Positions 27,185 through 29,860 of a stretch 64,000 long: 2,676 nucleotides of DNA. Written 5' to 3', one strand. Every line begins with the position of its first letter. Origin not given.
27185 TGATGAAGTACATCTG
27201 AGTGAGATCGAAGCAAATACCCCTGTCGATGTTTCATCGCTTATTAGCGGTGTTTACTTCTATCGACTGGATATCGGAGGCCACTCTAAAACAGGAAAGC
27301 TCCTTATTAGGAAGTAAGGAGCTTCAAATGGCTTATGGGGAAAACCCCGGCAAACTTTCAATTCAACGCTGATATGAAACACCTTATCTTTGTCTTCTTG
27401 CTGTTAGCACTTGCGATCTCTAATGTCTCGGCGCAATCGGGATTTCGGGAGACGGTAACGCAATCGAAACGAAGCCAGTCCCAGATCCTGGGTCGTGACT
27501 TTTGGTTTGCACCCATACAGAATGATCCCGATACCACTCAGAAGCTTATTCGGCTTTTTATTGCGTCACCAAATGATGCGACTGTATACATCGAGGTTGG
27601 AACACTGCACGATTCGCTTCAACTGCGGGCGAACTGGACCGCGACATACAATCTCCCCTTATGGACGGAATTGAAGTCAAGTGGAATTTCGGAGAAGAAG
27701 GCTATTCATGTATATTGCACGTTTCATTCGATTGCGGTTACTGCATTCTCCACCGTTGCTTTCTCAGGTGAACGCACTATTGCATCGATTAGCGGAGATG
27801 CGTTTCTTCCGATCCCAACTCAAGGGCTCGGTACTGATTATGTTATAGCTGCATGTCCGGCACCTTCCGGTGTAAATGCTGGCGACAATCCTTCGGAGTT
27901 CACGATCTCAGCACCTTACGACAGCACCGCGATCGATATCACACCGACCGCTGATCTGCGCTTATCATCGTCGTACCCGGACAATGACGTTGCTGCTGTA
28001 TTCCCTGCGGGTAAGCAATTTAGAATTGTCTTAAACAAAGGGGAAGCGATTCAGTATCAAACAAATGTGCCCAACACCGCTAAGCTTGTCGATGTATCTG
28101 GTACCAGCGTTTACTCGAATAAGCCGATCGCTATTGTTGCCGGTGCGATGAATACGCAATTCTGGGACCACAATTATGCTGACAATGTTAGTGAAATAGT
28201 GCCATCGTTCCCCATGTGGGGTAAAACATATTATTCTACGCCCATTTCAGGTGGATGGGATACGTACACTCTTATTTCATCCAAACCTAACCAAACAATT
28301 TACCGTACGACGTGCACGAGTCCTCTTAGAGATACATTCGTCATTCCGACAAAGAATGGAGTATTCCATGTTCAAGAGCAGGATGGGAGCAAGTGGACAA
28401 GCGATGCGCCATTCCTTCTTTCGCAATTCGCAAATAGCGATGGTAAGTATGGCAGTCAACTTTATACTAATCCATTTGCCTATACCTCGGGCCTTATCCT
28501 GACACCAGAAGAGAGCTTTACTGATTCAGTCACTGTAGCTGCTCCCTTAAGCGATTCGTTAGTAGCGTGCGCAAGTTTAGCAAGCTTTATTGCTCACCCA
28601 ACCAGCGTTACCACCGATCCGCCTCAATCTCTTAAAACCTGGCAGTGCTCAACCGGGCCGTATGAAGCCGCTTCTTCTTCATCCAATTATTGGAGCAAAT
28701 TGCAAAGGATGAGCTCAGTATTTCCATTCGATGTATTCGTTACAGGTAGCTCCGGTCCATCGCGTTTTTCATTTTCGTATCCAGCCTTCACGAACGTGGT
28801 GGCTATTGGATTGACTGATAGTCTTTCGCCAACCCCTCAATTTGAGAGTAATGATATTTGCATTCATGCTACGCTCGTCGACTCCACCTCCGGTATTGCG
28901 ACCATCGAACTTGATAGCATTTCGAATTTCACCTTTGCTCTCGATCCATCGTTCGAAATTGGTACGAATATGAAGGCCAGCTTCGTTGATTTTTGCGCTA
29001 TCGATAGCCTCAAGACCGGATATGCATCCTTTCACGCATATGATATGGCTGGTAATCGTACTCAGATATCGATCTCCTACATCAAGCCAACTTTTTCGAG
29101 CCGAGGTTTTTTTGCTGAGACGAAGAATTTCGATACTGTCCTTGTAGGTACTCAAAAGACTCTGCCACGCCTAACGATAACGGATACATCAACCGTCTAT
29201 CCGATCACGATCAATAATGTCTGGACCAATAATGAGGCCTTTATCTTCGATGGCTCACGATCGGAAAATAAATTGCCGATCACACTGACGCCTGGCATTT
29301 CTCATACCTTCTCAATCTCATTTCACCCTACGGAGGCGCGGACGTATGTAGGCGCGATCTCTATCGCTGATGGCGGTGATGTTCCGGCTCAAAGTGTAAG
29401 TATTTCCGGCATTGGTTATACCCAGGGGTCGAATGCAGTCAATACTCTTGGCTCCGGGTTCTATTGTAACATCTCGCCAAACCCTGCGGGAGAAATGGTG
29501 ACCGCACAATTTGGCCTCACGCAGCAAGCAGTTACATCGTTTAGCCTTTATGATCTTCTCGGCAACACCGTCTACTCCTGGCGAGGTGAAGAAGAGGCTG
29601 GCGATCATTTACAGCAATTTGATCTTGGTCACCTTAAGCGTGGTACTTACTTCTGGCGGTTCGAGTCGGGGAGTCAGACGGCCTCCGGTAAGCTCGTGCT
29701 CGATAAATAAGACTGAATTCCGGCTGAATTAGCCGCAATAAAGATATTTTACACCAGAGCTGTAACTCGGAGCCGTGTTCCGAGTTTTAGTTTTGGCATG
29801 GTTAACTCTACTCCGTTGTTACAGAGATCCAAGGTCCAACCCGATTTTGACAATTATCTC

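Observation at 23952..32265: Tandem triplication of a large T9SS cargo family of unknown function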

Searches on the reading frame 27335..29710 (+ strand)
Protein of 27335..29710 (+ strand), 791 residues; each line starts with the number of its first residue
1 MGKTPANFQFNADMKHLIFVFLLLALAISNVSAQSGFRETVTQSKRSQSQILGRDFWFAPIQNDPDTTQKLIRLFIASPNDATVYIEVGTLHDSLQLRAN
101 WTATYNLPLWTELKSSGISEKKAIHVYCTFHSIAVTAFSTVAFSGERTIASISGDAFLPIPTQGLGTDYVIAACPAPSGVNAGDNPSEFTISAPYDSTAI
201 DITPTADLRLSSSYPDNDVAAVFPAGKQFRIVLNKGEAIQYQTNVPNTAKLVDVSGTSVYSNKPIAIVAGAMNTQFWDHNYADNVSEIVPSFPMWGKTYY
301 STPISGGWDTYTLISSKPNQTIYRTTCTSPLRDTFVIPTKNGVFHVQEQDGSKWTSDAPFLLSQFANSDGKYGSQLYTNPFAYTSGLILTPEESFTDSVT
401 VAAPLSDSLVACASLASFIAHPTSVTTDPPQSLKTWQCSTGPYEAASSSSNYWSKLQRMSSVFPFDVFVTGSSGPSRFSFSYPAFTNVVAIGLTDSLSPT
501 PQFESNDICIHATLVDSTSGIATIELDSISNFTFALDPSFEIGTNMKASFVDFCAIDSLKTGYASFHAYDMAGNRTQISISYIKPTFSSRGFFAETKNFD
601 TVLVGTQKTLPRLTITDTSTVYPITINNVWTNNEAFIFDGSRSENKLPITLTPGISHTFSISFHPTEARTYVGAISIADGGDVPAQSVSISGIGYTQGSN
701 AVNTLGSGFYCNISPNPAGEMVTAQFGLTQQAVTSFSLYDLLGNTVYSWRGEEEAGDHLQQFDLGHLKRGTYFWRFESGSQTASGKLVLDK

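Call 3: search_protein_families(library=pfam, proteins=[window:27335-29710:+], max_evalue=0.1)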
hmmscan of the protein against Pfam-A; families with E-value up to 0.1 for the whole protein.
window:27335-29710:+ (791 aa): 5 families
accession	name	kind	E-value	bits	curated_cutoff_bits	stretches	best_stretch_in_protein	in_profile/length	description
PF17517.7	IgGFc_binding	-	9.6e-30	104.3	25.6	1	155-471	1-297/297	IgGFc binding protein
PF18962.6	Por_Secre_tail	-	5.8e-09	36.6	27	1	713-788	1-74/75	Secretion system C-terminal sorting domain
PF24893.1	DUF7743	-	0.00039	20.5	27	1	503-582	17-94/120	Domain of unknown function (DUF7743)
PF22073.2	Cep192_D4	-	0.00076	20.1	35.5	1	601-694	15-111/112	Cep192 domain 4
PF15780.11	ASH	-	0.08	13.6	27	0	598-676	15-87/98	Abnormal spindle-like microcephaly-assoc'd, ASPM-SPD-2-Hydin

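Call 4: search_protein_families(library=ncbifam, proteins=[window:27335-29710:+], max_evalue=0.1)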
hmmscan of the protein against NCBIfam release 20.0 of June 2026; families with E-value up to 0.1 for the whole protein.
window:27335-29710:+ (791 aa): 4 families
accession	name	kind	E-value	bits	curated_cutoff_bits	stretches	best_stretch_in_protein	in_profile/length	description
TIGR04183.1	Por_Secre_tail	domain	3.4e-09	36.6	23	1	713-788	1-70/72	T9SS type A sorting domain-containing protein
NF012200.0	choice_anch_D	domain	3.5e-05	24.3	45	1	597-679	24-103/108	choice-of-anchor D domain-containing protein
NF038113.1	T9SSA_dep_M36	equivalog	0.00076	17.7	885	1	711-789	794-868/869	T9SS-dependent M36 family metallopeptidase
NF041827.1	YtfQ_transport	equivalog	0.069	12.1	510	0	24-84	26-86/320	galactofuranose ABC transporter, galactofuranose-binding protein YtfQ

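Call 52: find_homologous_proteins(query=window:27374-29707:+, max_evalue=1e-20)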
Query window:27374-29707:+ (778 aa): 1 proteins with E <= 1e-20 among 8000 candidates.
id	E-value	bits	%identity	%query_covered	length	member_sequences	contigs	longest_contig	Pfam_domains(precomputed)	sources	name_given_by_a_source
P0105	1.5e-42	164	27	72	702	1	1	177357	PF17517.8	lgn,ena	-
